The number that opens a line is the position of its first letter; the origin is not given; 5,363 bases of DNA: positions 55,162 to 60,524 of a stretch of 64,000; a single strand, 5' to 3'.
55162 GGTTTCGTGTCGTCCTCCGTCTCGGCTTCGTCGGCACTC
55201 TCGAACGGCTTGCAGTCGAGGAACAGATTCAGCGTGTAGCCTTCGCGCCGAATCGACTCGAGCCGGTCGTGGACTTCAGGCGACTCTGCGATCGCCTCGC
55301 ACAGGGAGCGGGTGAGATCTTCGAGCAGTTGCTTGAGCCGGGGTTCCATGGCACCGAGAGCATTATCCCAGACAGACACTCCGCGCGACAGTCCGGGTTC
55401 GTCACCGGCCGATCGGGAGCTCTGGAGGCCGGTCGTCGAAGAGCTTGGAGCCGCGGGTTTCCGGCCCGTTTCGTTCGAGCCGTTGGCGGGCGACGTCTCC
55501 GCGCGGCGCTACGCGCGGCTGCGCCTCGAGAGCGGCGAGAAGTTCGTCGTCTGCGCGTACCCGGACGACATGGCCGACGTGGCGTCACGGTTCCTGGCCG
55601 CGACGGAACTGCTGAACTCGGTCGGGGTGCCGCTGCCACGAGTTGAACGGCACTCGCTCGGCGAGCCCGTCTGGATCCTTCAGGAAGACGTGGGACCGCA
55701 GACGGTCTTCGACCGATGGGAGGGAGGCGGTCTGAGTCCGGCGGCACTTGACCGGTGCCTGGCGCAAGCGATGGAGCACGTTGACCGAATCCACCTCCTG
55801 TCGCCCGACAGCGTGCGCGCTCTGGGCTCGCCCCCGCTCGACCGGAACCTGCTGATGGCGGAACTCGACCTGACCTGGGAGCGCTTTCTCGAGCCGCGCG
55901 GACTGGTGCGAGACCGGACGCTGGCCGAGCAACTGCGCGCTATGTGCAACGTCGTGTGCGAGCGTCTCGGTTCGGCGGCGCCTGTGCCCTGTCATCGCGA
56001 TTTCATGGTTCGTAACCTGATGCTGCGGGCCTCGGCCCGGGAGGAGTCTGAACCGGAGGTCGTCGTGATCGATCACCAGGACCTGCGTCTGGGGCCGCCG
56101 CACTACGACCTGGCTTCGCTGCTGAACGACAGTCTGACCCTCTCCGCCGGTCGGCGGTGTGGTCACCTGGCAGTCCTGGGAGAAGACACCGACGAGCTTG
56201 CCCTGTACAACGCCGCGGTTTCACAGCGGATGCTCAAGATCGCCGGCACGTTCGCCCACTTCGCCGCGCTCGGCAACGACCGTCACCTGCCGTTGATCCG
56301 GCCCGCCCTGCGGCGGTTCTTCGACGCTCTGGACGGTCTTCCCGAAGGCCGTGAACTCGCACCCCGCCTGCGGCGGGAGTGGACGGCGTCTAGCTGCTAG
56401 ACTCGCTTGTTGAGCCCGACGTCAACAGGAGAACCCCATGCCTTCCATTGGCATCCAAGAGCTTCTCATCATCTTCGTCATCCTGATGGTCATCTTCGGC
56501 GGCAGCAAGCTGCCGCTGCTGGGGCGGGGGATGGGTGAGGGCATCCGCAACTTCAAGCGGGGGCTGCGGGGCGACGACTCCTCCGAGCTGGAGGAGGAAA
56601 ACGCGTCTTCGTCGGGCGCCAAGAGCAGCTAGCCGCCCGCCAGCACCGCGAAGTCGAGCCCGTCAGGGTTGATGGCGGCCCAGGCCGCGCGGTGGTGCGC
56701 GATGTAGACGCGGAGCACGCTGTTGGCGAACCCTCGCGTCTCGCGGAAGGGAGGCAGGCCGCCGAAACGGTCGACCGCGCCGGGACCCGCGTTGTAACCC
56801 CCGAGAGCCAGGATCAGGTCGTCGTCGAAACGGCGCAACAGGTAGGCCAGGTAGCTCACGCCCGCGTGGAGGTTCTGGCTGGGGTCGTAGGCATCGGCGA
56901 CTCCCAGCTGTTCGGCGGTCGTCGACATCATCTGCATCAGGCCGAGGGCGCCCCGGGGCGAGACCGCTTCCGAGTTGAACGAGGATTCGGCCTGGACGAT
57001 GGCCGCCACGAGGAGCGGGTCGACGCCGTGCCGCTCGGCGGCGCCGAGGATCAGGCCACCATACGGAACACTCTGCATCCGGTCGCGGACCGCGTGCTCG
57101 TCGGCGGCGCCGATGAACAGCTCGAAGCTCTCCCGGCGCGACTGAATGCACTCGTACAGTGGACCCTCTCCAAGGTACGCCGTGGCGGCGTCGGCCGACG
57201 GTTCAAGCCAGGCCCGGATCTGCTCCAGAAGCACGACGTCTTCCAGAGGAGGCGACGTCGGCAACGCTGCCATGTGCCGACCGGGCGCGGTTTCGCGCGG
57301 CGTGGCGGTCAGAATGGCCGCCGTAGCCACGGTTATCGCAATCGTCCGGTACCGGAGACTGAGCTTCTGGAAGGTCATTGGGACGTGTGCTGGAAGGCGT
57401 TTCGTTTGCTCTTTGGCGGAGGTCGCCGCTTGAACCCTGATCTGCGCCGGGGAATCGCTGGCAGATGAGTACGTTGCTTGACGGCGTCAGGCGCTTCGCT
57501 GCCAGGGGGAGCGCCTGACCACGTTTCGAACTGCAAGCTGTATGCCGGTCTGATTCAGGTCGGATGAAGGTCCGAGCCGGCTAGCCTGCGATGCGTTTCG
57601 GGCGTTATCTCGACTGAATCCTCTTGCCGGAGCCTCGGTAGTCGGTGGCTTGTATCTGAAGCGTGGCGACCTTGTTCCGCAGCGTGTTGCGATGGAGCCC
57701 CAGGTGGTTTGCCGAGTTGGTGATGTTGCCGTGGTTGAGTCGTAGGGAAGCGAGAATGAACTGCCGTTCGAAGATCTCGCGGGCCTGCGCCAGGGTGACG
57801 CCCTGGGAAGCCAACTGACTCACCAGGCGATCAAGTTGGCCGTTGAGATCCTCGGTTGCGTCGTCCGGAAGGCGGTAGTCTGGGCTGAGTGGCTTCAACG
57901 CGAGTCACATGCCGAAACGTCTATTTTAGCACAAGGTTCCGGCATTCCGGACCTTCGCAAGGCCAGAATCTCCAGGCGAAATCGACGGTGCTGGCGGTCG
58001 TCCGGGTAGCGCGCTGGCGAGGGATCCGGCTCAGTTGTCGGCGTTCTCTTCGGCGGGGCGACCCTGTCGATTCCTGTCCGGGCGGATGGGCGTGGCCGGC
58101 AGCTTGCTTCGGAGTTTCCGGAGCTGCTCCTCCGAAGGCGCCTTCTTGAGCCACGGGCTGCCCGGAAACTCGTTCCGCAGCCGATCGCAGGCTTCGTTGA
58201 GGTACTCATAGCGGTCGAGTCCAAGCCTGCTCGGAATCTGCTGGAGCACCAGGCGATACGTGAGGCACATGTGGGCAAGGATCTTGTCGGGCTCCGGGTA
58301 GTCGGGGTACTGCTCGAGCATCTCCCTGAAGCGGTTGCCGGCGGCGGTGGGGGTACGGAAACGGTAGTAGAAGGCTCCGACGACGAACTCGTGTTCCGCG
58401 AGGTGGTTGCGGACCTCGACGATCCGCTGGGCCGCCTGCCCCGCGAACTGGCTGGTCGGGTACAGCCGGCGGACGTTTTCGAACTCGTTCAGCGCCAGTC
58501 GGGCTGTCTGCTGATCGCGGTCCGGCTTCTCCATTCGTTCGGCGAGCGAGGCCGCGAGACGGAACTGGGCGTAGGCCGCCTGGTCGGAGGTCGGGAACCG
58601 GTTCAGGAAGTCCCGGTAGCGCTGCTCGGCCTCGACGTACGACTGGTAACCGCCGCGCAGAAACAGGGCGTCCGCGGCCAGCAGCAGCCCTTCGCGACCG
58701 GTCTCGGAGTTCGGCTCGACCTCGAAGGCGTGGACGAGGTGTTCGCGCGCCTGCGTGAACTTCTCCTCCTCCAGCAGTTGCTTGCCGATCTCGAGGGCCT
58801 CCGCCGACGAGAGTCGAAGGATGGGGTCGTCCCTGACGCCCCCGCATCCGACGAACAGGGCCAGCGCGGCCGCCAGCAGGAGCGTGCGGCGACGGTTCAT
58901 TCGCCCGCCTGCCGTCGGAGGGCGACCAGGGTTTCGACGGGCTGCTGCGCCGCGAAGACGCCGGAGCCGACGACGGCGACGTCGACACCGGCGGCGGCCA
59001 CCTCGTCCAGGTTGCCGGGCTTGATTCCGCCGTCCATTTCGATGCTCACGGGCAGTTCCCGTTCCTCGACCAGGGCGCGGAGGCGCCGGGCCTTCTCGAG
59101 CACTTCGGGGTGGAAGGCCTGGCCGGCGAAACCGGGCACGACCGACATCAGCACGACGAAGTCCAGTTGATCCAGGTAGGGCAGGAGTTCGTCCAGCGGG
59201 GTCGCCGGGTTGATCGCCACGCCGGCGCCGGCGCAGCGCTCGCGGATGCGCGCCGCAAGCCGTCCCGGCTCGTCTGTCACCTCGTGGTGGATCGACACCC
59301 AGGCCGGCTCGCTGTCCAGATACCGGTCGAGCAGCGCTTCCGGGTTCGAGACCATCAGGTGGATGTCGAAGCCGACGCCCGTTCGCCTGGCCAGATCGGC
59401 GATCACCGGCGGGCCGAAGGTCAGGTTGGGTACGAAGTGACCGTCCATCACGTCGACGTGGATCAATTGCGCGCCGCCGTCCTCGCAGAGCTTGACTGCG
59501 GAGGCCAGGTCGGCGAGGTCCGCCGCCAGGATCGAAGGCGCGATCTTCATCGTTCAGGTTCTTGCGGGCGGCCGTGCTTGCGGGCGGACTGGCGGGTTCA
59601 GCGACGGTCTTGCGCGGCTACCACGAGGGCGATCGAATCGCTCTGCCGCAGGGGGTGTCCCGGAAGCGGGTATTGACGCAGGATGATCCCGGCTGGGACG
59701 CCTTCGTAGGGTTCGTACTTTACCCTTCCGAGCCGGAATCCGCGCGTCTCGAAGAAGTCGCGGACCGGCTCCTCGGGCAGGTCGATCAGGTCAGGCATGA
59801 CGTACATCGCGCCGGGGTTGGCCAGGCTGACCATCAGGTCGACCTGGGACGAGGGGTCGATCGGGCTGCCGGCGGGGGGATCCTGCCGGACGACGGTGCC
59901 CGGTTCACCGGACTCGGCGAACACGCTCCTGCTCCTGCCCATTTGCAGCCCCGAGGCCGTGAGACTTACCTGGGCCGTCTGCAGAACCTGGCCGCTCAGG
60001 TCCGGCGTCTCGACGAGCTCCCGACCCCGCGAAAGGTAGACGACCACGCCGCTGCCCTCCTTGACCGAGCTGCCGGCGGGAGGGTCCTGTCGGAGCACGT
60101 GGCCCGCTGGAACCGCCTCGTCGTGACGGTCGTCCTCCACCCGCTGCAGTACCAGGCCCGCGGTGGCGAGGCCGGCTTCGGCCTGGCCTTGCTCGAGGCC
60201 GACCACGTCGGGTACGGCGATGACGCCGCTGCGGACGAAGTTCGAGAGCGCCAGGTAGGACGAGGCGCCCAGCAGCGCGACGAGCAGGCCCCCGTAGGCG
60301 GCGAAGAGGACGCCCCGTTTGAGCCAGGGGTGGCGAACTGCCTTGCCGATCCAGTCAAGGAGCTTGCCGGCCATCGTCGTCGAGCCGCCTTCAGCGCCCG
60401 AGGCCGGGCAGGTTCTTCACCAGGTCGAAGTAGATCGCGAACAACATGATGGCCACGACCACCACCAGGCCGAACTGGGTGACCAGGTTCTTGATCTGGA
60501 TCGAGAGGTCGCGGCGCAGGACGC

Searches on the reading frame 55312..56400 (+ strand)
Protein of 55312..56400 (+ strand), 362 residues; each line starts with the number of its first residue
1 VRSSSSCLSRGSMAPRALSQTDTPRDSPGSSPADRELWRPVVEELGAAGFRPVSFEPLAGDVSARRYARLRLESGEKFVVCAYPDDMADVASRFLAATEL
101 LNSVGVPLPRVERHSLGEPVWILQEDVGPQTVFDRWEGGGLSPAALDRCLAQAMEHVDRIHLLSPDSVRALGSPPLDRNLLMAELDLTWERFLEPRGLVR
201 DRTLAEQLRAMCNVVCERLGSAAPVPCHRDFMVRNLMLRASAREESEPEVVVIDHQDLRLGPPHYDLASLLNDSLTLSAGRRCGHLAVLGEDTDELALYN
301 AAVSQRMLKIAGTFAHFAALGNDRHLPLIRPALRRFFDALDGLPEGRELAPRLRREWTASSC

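Call 34: search_protein_families(library=pfam, proteins=[window:55312-56400:+], max_evalue=0.00001)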
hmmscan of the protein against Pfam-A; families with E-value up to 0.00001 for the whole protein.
window:55312-56400:+ (362 aa): 2 families
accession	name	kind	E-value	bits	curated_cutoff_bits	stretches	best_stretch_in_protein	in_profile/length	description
PF01636.29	APH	-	4e-22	79.6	23.2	1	55-281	2-221/239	Phosphotransferase enzyme family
PF02958.26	EcKL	-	3.5e-07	30.3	22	1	204-277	195-267/294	Ecdysteroid kinase-like family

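Call 53: search_protein_families(library=ncbifam, proteins=[window:55312-56400:+], max_evalue=0.00001)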
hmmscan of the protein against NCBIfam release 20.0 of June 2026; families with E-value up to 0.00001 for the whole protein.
window:55312-56400:+ (362 aa): 2 families
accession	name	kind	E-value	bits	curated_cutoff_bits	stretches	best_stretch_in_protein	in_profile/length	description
NF045759.1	NamurgluKinAmgK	equivalog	7.5e-17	61.4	550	1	56-275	23-227/324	N-acetylmuramate/N-acetylglucosamine kinase AmgK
NF045698.1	MurGlcNAcKinAmgK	equivalog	1.4e-11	44.3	500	1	94-275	84-265/360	N-acetylmuramate/N-acetylglucosamine kinase AmgK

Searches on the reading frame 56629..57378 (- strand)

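Call 34: search_protein_families(library=pfam, proteins=[window:56629-57378:-], max_evalue=0.00001)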
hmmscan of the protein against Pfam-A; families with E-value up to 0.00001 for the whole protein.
window:56629-57378:- (249 aa): 1 family
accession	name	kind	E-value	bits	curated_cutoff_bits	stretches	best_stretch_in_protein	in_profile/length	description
PF01464.25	SLT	-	1.2e-28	99.4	21.3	1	110-205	3-104/117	Transglycosylase SLT domain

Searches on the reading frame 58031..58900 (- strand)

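Call 34: search_protein_families(library=pfam, proteins=[window:58031-58900:-], max_evalue=0.00001)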
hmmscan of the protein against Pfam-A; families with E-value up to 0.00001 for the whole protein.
window:58031-58900:- (289 aa): 1 family
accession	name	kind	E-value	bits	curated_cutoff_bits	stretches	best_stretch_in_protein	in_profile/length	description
PF13525.12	YfiO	-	2.5e-30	106.2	25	1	32-217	5-190/203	Outer membrane lipoprotein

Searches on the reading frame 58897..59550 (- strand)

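Call 34: search_protein_families(library=pfam, proteins=[window:58897-59550:-], max_evalue=0.00001)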
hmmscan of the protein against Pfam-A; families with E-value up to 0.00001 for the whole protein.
window:58897-59550:- (217 aa): 1 family
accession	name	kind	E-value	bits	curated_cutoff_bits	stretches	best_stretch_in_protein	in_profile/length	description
PF00834.25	Ribul_P_3_epim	-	4.6e-67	225.7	21.1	1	2-199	1-198/198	Ribulose-phosphate 3 epimerase family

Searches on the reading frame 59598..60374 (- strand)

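Call 34: search_protein_families(library=pfam, proteins=[window:59598-60374:-], max_evalue=0.00001)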
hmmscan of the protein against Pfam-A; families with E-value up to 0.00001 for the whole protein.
window:59598-60374:- (258 aa): 1 family
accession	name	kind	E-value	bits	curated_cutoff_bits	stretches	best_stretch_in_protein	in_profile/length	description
PF03793.24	PASTA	-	2.7e-37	127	23.2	3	53-115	2-63/64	PASTA domain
